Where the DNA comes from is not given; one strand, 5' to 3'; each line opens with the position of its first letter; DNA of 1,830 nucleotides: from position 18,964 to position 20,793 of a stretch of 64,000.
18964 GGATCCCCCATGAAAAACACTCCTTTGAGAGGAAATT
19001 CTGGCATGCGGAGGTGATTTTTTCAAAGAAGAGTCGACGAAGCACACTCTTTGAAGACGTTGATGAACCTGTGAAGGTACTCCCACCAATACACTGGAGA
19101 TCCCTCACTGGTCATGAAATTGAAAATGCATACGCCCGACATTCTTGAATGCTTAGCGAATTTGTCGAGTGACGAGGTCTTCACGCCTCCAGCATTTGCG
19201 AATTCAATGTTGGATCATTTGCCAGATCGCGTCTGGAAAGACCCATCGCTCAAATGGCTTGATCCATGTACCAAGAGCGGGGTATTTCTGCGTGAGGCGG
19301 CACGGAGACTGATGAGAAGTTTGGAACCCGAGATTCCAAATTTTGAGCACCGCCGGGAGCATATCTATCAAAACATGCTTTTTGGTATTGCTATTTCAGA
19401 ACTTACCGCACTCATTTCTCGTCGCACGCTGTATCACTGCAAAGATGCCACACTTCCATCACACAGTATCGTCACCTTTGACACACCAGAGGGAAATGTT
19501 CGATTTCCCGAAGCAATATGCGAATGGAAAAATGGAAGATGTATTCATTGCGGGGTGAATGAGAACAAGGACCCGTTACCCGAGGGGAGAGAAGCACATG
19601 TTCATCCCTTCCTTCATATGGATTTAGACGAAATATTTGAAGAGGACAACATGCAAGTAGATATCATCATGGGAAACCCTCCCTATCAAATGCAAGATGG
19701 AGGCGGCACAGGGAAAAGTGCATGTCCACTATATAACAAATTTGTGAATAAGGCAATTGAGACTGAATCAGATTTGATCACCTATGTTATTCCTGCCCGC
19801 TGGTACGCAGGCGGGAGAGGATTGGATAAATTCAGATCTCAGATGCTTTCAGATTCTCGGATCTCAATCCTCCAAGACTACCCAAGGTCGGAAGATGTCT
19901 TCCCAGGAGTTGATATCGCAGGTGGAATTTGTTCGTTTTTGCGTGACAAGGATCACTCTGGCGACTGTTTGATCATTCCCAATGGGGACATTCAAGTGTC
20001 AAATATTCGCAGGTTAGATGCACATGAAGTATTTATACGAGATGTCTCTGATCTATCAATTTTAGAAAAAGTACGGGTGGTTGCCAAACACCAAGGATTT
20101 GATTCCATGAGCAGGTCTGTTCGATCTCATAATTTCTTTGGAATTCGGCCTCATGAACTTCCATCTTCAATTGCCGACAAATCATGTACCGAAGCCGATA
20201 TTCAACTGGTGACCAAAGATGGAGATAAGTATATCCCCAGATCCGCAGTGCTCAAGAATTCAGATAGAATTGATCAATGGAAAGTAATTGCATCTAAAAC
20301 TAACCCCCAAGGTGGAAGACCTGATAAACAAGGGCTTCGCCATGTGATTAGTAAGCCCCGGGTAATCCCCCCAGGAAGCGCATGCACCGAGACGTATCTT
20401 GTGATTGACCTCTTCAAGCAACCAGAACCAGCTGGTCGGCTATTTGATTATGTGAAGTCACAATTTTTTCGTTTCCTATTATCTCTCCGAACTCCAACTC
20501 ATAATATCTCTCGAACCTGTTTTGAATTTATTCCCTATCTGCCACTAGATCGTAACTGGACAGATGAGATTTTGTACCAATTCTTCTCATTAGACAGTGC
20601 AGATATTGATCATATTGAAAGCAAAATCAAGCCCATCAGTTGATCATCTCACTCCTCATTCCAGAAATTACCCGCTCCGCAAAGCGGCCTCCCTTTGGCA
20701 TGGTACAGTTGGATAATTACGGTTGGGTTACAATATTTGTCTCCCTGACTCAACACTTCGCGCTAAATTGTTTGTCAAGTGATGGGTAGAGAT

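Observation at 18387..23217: Half-methyltransferase + NPPY methyltransferase + T5orf172-helicase module: candidate non-canonical modification-based defence system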

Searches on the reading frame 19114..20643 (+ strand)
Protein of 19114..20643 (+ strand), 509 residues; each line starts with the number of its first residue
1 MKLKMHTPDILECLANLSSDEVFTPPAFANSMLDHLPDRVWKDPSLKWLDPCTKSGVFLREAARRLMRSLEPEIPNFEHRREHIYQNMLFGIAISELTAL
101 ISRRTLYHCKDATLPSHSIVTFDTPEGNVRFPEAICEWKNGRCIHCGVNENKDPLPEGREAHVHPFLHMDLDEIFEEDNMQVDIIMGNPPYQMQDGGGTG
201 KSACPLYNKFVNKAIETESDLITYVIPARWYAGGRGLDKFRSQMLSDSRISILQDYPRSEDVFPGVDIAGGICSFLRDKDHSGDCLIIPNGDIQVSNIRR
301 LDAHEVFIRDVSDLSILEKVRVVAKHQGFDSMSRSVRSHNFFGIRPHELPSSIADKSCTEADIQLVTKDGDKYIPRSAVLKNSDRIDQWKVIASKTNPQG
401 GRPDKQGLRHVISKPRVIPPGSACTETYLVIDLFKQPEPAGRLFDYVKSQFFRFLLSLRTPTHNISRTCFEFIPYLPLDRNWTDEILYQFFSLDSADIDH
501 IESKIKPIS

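Call 3: search_protein_families(library=pfam, proteins=[window:19114-20643:+], max_evalue=0.1)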
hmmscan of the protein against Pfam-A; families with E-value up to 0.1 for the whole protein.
window:19114-20643:+ (509 aa): 3 families
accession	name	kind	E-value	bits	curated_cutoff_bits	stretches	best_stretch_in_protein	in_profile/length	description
PF07669.17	Eco57I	-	2.6e-22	80.2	25.3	1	87-263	1-171/171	Eco57I restriction-modification methylase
PF20473.4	MmeI_Mtase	-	2.9e-05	23.8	27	1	45-107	20-83/259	MmeI, DNA-methyltransferase domain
PF02384.22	N6_Mtase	-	0.0061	16.4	20.4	0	20-103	26-94/311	N-6 DNA Methylase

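Call 4: search_protein_families(library=padloc, proteins=[window:19114-20643:+], max_evalue=0.1)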
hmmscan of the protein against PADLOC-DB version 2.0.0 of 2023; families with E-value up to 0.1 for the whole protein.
window:19114-20643:+ (509 aa): 8 families
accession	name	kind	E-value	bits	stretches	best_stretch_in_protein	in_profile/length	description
PDLC03375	MTase_II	-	5.5e-32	109.5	1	177-506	6-346/348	Type II methyltransferase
PDLC03626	REase_MTase_IIG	-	2.4e-30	103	1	176-506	1006-1357/1359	Type IIG restriction enzyme-methyltransferase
PDLC03273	MTase_II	-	0.00018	18.7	0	17-60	41-84/432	Type II methyltransferase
PDLC03338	MTase_II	-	0.00027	17.8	1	22-107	132-214/604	Type II methyltransferase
PDLC02639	DrmMI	-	0.0092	12.3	1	139-224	540-626/803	DrmMI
PDLC03366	MTase_II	-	0.019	11.7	0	202-281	149-227/568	Type II methyltransferase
PDLC03021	MTase_I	-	0.023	11.5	0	42-102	182-241/491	Type I methyltransferase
PDLC03598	REase_MTase_IIG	-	0.03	10.2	0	45-81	361-396/912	Type IIG restriction enzyme-methyltransferase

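Call 5: search_protein_families(library=ncbifam, proteins=[window:19114-20643:+], max_evalue=0.1)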
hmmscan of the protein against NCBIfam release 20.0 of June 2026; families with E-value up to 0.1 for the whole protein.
window:19114-20643:+ (509 aa): 1 family
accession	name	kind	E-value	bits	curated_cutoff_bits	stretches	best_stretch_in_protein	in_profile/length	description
TIGR02987.1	met_A_Alw26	exception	0.00016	20.5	353.5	0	211-272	178-241/523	Alw26I/Eco31I/Esp3I family type II restriction adenine-specific DNA-methyltransferase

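Call 8: search_solved_structures(query=window:19114-20643:+, max_evalue=1)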
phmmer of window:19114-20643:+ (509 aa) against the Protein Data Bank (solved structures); distinct sequences matched with E-value up to 1: 0.

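Call 29: find_homologous_proteins(query=window:19114-20643:+, max_evalue=0.00001)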
Query window:19114-20643:+ (509 aa): 8000 proteins with E <= 0.00001 among 8000 candidates; the best 120 are listed.
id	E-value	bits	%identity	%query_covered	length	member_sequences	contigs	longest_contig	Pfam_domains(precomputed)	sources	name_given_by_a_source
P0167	0.0e+0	1196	100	100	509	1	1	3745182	PF07669.18,PF20473.5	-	-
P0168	8.0e-257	871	72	99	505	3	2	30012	PF07669.18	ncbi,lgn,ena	-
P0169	3.0e-244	830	70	99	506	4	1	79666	PF07669.18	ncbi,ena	-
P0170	4.4e-244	829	74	94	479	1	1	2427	PF07669.18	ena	-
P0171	1.5e-242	824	69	99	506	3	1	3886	PF07669.18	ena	-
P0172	2.6e-242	823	72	94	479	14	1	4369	PF07669.18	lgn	-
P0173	3.0e-242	823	70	96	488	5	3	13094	PF07669.18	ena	-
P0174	3.2e-242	823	74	92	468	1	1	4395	PF07669.18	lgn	-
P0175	1.2e-241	821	69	99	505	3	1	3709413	PF07669.18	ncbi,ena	-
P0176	3.5e-241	820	69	99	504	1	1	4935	PF07669.18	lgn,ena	-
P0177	1.1e-235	802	70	94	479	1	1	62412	PF07669.18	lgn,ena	-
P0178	8.7e-233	792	69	94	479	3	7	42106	PF07669.18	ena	-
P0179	2.8e-232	790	72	91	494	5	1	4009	PF07669.18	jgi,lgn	-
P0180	2.5e-230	784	69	94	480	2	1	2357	PF07669.18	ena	-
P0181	3.2e-228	777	66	100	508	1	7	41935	PF07669.18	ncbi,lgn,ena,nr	ncbi:MAG: Eco57I restriction-modification methylase domain-containing protein [Bacteroidetes bacteri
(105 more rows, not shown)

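Call 69: search_solved_structures(query=A3, max_evalue=10, show_alignments=3)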
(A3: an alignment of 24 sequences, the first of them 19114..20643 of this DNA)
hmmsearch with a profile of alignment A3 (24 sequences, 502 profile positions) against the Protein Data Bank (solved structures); distinct sequences matched with E-value up to 10: 9.
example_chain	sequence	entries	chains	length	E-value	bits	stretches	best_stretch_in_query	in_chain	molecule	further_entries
8c45_A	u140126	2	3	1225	0.014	17.4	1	29-107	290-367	site-specific DNA-methyltransferase (adenine-specific)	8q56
3h4n_A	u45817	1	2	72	0.21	13.5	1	119-155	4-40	Cytochrome c7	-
9mov_C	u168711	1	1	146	0.25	13.3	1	235-287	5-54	Vitamin K-dependent protein C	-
6m3b_D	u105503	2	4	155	0.28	13.1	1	235-287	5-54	Vitamin K-dependent protein C light chain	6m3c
8zek_A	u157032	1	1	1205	0.28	13.1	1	29-103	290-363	site-specific DNA-methyltransferase (adenine-specific)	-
9ewz_C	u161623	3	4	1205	0.29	13.1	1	29-103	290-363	Adenine-specific methyltransferase BrxX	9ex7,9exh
9bvm_P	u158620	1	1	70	0.35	12.8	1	235-265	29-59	Activation peptide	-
2zul_A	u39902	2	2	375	0.58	12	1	164-191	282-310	Probable ribosomal RNA small subunit methyltransferase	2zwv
3dmf_A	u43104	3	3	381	0.59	12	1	164-191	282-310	Probable ribosomal RNA small subunit methyltransferase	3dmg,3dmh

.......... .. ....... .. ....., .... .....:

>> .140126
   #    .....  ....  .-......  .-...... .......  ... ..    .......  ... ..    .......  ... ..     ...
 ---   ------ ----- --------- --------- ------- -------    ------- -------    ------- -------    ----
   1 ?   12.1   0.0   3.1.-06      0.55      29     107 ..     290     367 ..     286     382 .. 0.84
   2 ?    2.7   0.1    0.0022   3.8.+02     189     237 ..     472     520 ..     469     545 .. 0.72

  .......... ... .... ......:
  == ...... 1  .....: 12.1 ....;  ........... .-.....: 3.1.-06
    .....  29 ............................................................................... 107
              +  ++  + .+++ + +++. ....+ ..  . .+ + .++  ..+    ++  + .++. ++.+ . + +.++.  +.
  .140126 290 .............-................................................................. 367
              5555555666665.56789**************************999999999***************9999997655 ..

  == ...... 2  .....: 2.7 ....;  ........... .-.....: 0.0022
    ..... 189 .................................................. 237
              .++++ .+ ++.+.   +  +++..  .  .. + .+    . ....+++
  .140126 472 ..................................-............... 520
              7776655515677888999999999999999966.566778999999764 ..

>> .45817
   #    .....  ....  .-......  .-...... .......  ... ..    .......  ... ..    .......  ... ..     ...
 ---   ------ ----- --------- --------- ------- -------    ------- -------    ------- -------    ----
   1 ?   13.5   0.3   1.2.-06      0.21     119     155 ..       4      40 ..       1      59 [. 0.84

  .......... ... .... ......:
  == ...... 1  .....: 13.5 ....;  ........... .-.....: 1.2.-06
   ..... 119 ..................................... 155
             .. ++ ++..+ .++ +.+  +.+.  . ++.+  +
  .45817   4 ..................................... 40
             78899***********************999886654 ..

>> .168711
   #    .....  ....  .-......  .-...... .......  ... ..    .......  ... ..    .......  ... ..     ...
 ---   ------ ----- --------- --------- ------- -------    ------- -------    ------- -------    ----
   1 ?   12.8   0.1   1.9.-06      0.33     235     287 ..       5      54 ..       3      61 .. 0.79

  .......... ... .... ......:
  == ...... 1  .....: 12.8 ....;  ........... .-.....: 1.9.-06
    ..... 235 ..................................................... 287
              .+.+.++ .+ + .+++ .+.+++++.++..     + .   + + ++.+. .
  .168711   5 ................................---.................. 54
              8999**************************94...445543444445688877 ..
